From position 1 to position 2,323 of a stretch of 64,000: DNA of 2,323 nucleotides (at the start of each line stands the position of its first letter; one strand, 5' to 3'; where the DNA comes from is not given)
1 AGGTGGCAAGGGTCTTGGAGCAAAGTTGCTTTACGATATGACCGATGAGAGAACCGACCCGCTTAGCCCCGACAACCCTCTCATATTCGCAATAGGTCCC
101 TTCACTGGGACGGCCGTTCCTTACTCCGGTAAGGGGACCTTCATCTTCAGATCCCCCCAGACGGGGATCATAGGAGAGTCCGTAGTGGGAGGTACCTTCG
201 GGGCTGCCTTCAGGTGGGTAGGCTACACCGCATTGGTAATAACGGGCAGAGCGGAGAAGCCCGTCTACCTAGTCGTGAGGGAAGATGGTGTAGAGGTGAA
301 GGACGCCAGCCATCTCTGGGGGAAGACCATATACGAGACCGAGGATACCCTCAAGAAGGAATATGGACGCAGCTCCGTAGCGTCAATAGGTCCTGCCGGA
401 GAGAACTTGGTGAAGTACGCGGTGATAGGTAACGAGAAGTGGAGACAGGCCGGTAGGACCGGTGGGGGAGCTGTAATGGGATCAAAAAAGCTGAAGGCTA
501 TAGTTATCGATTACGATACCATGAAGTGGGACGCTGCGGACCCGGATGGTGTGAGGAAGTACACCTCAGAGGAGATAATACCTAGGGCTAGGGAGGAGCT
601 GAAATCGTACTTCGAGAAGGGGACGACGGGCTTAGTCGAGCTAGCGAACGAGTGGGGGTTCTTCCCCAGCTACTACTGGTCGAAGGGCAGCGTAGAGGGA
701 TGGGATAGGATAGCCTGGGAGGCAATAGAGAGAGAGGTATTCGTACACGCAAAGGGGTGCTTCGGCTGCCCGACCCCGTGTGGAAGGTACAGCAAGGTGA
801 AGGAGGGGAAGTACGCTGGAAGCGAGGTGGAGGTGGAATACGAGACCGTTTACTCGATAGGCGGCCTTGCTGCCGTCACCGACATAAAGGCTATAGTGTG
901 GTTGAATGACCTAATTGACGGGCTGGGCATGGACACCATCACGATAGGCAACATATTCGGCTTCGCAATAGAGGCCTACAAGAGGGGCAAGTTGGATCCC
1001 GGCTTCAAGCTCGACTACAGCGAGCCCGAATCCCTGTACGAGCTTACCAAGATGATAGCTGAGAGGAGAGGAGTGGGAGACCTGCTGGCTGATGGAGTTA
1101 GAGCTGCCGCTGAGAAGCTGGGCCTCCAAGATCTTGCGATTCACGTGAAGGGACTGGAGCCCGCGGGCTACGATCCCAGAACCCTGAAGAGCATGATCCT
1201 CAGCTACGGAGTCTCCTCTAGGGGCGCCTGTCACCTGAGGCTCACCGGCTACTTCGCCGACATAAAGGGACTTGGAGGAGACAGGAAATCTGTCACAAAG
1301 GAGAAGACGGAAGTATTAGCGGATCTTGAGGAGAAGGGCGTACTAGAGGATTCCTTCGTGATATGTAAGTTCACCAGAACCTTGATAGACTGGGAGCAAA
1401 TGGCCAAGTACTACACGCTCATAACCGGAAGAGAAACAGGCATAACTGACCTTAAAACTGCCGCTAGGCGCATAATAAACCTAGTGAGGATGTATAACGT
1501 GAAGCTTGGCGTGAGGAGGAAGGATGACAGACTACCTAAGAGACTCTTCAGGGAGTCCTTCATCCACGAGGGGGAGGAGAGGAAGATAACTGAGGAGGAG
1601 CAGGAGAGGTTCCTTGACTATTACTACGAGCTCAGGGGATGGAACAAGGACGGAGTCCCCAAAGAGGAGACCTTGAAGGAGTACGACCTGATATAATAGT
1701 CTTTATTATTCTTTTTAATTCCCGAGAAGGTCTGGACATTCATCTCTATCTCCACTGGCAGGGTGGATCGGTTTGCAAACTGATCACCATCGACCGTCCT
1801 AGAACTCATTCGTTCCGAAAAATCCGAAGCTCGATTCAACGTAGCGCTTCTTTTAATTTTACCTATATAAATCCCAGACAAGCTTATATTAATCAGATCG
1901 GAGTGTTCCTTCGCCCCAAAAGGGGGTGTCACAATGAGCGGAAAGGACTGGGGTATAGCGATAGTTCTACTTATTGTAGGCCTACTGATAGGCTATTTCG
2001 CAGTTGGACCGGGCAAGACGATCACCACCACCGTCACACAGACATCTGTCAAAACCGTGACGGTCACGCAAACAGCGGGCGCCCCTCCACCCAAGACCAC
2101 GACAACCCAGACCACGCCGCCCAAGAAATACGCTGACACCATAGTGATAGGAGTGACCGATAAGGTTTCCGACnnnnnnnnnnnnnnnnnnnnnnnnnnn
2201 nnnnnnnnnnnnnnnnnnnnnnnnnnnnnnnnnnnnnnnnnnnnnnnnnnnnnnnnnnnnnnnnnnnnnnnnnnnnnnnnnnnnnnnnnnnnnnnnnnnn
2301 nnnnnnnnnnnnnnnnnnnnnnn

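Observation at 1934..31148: N-terminal anchor and Thr linker of binding proteins conserved at protein level: candidate sorting or glycosylation signal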

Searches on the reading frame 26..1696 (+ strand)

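Call 59: search_protein_families(library=pfam, proteins=[window:26-1696:+], max_evalue=0.00001)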
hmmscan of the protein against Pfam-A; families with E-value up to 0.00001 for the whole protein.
window:26-1696:+ (556 aa): 2 families
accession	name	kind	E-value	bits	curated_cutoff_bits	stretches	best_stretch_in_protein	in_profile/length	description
PF01314.23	AFOR_C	-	5.2e-112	375.2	27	1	194-555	19-385/385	Aldehyde ferredoxin oxidoreductase, domains 2 & 3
PF02730.20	AFOR_N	-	4.2e-67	226.2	29.8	1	1-162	36-197/199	Aldehyde ferredoxin oxidoreductase, N-terminal domain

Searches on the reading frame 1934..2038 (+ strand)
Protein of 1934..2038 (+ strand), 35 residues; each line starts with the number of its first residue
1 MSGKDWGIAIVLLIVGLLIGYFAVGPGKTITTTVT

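Call 46: find_related_loci(query=A2, collection=metagenome_contigs, flank=2500)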
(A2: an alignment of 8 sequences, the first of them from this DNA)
Query A2 (35 aa) in metagenome_contigs; peptide patterns used: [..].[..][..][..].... (x = any residue, [..] = any of these).
535 stretches matched a pattern; 12 encode a relative of the query (tblastn E <= 1e-3); 12 distinct loci.
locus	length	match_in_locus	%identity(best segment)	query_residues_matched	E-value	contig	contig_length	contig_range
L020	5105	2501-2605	100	1-35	5e-19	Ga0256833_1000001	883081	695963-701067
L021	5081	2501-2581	89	1-27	2e-12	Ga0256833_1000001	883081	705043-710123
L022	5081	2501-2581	89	1-27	2e-12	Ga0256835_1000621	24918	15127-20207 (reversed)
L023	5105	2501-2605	74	1-33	6e-12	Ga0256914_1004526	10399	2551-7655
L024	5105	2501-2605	69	1-35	8e-12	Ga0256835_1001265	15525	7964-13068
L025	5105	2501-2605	71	1-33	1e-11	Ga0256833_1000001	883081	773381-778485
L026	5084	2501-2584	57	1-28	2e-8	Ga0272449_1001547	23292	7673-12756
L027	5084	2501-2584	57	1-28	2e-8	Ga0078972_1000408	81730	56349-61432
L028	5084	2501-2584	89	1-28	1e-6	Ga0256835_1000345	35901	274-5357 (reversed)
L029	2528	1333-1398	59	6-27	4e-6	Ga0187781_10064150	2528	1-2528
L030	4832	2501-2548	81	8-23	7e-6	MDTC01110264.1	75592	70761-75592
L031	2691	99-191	52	7-35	1e-5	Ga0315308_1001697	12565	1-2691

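Call 77: search_protein_families(library=pfam, proteins=[L031:99-1400:+], max_evalue=0.00001)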
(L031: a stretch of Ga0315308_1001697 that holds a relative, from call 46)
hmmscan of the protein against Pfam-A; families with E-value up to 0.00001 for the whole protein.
L031:99-1400:+ (434 aa): 2 families
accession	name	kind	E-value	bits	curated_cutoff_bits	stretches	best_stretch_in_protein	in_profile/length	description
PF01547.30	SBP_bac_1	-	2.7e-34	120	26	1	71-365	9-304/307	Bacterial extracellular solute-binding protein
PF13416.11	SBP_bac_8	-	1.1e-33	117.7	27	1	77-390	7-272/279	Bacterial extracellular solute-binding protein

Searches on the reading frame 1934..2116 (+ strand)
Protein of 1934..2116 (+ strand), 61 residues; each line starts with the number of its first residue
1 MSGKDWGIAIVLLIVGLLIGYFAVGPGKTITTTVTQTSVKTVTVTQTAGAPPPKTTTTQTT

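Call 15: find_homologous_proteins(query=A1, max_evalue=0.01)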
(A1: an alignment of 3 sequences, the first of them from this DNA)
Query A1 (3 sequences) (61 aa, profile of the alignment): 1 proteins with E <= 0.01 among 350 candidates.
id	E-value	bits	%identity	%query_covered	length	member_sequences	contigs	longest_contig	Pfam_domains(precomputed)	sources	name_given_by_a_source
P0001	5.7e-13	67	62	77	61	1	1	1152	-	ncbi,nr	ncbi:MAG: hypothetical protein QI199_01645, partial [Candidatus Korarchaeota archaeon]|nr:hypothetic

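Call 17: find_related_loci(query=A1, collection=genome_contigs, flank=2500)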
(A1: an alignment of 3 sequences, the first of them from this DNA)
Query A1 (61 aa) in genome_contigs; peptide patterns used: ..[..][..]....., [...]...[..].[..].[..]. (x = any residue, [..] = any of these).
486 stretches matched a pattern; 17 encode a relative of the query (tblastn E <= 1e-3); 17 distinct loci.
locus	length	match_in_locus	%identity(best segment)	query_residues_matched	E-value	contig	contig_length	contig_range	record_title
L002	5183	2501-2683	98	1-61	4e-34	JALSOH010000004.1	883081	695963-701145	MAG: Crenarchaeota archaeon isolate 356-284_metabat1_scaf2bin.099 356-284_scaffold_1_c1, whole genome shotgun sequence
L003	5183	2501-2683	97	1-61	2e-33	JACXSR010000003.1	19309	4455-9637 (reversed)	MAG: Thermoproteota archaeon isolate Hulk_76 scaffold_1721_c1, whole genome shotgun sequence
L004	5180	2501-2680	60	1-57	5e-16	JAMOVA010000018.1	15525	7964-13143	MAG: Crenarchaeota archaeon isolate PIR-30_metabat1_scaf2bin.051 PIR-30_scaffold_1291_c1, whole genome shotgun sequence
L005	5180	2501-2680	58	1-57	4e-15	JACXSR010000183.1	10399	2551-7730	MAG: Thermoproteota archaeon isolate Hulk_76 scaffold_4532_c1, whole genome shotgun sequence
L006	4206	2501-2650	86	1-50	1e-13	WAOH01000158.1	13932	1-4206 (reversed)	MAG: Thermoproteota archaeon isolate S143_77_esom k151_445950, whole genome shotgun sequence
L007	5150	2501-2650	90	1-50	2e-13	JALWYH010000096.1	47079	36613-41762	MAG: Crenarchaeota archaeon isolate T2_maxbin2_scaf2bin.524 T2_NODE_432_length_47079_cov_2.361923, whole genome shotgun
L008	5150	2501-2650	90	1-50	9e-13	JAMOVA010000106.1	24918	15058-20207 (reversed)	MAG: Crenarchaeota archaeon isolate PIR-30_metabat1_scaf2bin.051 PIR-30_scaffold_636_c1, whole genome shotgun sequence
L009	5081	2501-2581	89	1-27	1e-12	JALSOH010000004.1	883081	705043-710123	MAG: Crenarchaeota archaeon isolate 356-284_metabat1_scaf2bin.099 356-284_scaffold_1_c1, whole genome shotgun sequence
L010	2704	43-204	87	1-54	4e-11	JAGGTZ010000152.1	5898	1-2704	MAG: Thermoproteota archaeon isolate AUK061 PB_MBMC_015_c_000000000192, whole genome shotgun sequence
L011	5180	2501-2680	57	1-57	1e-14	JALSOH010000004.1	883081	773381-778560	MAG: Crenarchaeota archaeon isolate 356-284_metabat1_scaf2bin.099 356-284_scaffold_1_c1, whole genome shotgun sequence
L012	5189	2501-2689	48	1-55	2e-9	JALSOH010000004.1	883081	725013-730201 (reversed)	MAG: Crenarchaeota archaeon isolate 356-284_metabat1_scaf2bin.099 356-284_scaffold_1_c1, whole genome shotgun sequence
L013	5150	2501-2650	76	1-50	5e-8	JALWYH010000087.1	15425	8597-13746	MAG: Crenarchaeota archaeon isolate T2_maxbin2_scaf2bin.524 T2_NODE_3932_length_15425_cov_2.131520, whole genome shotgun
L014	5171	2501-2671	91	1-57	4e-8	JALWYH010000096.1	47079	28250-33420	MAG: Crenarchaeota archaeon isolate T2_maxbin2_scaf2bin.524 T2_NODE_432_length_47079_cov_2.361923, whole genome shotgun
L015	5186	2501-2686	44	1-54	3e-7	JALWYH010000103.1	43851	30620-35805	MAG: Crenarchaeota archaeon isolate T2_maxbin2_scaf2bin.524 T2_NODE_509_length_43851_cov_2.762304, whole genome shotgun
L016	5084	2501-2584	89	1-28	7e-6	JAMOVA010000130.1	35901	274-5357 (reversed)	MAG: Crenarchaeota archaeon isolate PIR-30_metabat1_scaf2bin.051 PIR-30_scaffold_95_c1, whole genome shotgun sequence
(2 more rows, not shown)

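Call 24: search_protein_representatives(alignment_id=A1)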
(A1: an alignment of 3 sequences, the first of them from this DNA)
Query: 3 sequences, 61 profile positions. Proteins with E-value up to 0.001 (for the whole library): 9; up to 1e-10: 2; up to 1e-30: 0. The best 9 are listed.
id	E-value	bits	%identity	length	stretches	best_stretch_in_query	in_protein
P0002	4.2e-29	116.5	-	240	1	1-61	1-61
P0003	3.8e-16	75.0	-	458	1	1-58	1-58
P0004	1.9e-06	44.0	-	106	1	7-57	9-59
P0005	3.4e-05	40.0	-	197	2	4-60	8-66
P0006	4.4e-05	39.6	-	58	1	1-42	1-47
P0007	2.1e-04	37.5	-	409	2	7-47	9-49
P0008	2.3e-04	37.3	-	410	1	5-53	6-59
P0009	3.4e-04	36.8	-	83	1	4-49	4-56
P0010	4.9e-04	36.3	-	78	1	1-27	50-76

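Call 66: find_encoding_contigs(protein=P0003, flank=3000, max_places=3)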
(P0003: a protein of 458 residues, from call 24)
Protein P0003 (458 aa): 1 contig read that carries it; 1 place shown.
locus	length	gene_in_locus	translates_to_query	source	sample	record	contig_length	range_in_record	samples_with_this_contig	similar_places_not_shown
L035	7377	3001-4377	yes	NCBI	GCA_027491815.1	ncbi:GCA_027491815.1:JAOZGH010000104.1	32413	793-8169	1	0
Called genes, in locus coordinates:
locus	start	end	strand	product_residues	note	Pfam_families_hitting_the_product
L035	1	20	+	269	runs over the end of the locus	?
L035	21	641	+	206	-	-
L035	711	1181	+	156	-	PF01161:PBP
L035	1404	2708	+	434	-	PF00202:Aminotran_3, PF00155:Aminotran_1_2 (weak)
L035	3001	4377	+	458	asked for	PF13433:Peripla_BP_5 (faint), PF13458:Peripla_BP_6, PF01094:ANF_receptor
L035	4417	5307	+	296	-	PF02653:BPD_transp_2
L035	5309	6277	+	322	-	PF02653:BPD_transp_2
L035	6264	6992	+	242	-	PF00005:ABC_tran, PF13304:AAA_21 (faint), PF12399:BCA_ABC_TP_C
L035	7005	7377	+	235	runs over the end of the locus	PF00005:ABC_tran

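Call 77: search_protein_families(library=pfam, proteins=[L016:2501-4366:+, L011:2501-3883:+, L013:2501-4363:+], max_evalue=0.00001)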
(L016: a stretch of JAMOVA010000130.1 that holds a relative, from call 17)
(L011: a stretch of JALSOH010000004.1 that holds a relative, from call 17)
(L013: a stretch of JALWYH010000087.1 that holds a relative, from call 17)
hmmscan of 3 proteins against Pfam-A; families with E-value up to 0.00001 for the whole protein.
L016:2501-4366:+ (622 aa): 1 family
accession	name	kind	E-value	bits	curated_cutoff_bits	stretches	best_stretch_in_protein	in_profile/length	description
PF00496.27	SBP_bac_5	-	1.4e-77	261.8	32.4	1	119-541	4-366/368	Bacterial extracellular solute-binding proteins, family 5 Middle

L011:2501-3883:+ (461 aa): 3 families
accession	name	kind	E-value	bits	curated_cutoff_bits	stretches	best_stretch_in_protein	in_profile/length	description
PF13458.12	Peripla_BP_6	-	3.6e-44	152.3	31.7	1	67-434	1-339/343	Periplasmic binding protein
PF01094.35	ANF_receptor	-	4.2e-16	59.4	25.4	1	91-382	6-298/353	Receptor family ligand binding region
PF13433.12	Peripla_BP_5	-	2.3e-06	27.4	27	0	68-146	1-79/363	Periplasmic binding protein domain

L013:2501-4363:+ (621 aa): 1 family
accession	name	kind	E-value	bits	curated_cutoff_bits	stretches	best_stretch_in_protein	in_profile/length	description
PF00496.27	SBP_bac_5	-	7.1e-75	252.8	32.4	1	131-540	11-366/368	Bacterial extracellular solute-binding proteins, family 5 Middle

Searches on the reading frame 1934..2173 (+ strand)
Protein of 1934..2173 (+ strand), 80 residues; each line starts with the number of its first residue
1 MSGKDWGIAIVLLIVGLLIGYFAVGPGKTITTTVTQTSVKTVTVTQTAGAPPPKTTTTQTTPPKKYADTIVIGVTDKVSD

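Call 35: search_protein_families(library=ncbifam, proteins=[window:1934-2173:+], max_evalue=1)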
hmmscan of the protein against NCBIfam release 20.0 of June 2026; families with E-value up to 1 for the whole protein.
window:1934-2173:+ (80 aa): 3 families
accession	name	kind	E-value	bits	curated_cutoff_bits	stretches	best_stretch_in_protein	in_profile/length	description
NF040686.1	TcpD_dom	domain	0.0016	18.3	24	1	3-32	24-53/63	TcpD family membrane protein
NF002354.0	PRK01318.2-1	equivalog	0.0051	15.4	1094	1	8-71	15-77/548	membrane protein insertase YidC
NF038218.1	IcmG_DotF_IVB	equivalog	0.048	13.3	200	1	10-72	54-116/266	type IVB secretion system protein IcmG/DotF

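Call 36: search_protein_families(library=pfam, proteins=[window:1934-2173:+], max_evalue=10)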
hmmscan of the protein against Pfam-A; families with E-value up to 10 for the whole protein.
window:1934-2173:+ (80 aa): 2 families
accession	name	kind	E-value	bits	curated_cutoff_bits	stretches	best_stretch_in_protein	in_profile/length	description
PF06480.20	FtsH_ext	-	0.015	16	25.5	1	8-64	4-77/103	FtsH Extracellular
PF11772.13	EpuA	-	0.11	12.6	27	1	9-28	8-27/46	DNA-directed RNA polymerase subunit beta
